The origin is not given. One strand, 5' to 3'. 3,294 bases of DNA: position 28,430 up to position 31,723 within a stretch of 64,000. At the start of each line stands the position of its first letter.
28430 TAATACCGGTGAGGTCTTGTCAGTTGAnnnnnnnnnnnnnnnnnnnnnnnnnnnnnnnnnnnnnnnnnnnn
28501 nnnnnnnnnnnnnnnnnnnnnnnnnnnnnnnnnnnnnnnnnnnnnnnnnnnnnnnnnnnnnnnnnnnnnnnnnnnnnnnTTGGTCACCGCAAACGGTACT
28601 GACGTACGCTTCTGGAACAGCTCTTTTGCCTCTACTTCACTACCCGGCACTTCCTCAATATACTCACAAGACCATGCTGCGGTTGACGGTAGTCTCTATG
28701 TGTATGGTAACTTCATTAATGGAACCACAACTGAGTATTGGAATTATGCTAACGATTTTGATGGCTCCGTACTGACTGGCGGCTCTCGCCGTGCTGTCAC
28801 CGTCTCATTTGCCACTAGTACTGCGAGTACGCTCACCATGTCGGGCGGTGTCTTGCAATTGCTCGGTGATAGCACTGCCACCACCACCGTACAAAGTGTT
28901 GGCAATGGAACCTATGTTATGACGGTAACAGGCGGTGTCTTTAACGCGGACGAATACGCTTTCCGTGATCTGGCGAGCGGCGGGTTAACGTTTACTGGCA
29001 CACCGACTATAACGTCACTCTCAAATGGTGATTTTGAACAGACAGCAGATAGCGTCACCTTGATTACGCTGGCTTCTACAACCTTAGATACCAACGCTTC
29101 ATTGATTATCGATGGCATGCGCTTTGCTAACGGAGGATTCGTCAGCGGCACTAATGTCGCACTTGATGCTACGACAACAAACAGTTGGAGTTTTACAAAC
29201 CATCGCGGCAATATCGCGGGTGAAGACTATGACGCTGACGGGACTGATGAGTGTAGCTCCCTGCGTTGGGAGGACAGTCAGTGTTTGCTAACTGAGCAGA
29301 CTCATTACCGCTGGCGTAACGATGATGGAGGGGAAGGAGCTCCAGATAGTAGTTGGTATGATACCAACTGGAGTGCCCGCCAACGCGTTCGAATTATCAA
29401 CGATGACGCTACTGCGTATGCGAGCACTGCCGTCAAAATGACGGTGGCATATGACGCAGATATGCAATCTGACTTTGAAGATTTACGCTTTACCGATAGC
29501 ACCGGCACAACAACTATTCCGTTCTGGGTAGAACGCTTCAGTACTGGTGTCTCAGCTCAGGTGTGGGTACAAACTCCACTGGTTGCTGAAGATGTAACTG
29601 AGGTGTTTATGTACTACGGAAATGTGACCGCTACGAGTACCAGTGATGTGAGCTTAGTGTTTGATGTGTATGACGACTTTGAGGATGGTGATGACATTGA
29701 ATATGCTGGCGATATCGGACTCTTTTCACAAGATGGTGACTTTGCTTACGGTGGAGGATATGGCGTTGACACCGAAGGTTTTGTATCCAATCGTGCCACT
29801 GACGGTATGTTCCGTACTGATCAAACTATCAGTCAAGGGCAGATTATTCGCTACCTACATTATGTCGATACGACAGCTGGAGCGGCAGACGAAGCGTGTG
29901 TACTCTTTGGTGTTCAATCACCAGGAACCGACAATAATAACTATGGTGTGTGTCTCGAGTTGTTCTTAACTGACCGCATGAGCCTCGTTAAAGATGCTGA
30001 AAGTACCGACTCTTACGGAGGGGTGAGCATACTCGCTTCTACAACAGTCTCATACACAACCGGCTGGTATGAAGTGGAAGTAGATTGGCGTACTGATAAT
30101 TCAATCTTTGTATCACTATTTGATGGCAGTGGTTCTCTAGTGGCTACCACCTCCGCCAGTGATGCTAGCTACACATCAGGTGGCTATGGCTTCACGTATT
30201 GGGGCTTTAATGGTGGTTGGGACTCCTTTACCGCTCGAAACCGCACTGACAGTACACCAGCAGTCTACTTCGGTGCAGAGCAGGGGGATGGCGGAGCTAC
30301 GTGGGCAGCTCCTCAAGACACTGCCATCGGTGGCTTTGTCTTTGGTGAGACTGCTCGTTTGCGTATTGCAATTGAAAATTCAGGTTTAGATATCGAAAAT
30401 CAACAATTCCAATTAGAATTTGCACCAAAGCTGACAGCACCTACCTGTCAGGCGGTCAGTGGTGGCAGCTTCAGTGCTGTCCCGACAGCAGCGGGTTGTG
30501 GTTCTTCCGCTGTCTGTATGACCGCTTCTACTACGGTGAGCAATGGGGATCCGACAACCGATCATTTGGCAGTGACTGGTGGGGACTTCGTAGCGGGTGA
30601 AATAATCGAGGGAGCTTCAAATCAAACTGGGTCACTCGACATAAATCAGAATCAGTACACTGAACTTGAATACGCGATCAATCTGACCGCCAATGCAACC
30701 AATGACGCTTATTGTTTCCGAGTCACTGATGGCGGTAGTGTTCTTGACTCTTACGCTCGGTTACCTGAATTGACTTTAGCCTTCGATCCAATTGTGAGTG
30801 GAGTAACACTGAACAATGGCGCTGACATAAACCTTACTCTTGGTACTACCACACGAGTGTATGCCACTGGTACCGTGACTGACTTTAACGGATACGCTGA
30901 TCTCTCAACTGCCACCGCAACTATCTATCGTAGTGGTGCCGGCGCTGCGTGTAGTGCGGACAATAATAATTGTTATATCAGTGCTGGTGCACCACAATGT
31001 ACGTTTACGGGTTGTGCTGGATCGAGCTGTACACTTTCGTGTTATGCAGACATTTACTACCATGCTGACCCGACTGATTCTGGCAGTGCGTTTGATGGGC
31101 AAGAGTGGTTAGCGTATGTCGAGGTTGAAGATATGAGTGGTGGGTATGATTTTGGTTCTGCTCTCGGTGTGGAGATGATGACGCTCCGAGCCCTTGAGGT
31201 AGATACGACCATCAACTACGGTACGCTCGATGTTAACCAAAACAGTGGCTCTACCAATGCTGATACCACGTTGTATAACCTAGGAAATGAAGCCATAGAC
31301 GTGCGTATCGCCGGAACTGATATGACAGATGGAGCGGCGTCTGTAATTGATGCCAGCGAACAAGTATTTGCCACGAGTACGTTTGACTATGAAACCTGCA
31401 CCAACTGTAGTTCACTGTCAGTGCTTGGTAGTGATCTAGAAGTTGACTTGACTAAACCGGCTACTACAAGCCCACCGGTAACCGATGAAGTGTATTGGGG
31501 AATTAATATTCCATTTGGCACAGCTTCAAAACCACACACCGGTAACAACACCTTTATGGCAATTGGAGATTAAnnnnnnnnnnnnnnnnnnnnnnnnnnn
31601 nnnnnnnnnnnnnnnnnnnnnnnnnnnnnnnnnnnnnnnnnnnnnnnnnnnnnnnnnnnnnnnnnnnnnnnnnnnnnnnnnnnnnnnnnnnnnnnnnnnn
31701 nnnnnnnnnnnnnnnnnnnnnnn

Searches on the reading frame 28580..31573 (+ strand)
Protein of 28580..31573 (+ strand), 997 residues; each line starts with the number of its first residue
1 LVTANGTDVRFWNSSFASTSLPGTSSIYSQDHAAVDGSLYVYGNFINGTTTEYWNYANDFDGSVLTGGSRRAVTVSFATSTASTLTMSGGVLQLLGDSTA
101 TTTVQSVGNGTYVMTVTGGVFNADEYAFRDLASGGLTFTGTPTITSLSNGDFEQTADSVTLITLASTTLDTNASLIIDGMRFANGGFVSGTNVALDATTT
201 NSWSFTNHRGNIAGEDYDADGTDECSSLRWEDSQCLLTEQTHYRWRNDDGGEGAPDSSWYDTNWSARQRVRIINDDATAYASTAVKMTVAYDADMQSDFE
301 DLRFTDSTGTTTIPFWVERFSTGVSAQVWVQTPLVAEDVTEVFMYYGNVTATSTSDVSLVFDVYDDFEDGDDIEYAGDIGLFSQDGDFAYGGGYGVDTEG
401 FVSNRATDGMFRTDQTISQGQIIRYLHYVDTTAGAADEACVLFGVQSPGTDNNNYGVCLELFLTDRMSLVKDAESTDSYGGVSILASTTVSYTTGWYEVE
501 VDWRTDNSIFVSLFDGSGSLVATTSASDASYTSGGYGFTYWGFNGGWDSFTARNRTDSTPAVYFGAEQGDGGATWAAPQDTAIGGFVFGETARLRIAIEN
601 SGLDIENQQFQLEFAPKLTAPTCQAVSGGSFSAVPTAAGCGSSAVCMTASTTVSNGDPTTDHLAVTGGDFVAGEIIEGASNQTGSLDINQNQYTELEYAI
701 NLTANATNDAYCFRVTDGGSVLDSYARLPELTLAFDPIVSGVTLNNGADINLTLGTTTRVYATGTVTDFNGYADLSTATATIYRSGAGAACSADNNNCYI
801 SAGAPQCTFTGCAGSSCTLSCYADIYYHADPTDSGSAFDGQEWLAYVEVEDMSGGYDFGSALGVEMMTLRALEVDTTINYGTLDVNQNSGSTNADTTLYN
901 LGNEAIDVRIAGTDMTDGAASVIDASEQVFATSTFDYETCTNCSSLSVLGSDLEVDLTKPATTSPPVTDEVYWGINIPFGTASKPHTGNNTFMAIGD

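Call 69: search_protein_families(library=pfam, max_evalue=0.01, proteins=[window:28580-31573:+])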
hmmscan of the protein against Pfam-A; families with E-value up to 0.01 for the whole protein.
window:28580-31573:+ (997 aa): 1 family
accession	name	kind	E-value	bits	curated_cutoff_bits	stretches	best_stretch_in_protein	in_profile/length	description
PF10102.14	DUF2341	-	1.1e-16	61.5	23.4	1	298-370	1-74/84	Domain of unknown function (DUF2341)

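Call 87: search_protein_families(library=ncbifam, max_evalue=0.1, proteins=[window:28580-31573:+])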
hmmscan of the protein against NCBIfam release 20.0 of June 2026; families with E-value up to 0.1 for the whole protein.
window:28580-31573:+ (997 aa): 0 families
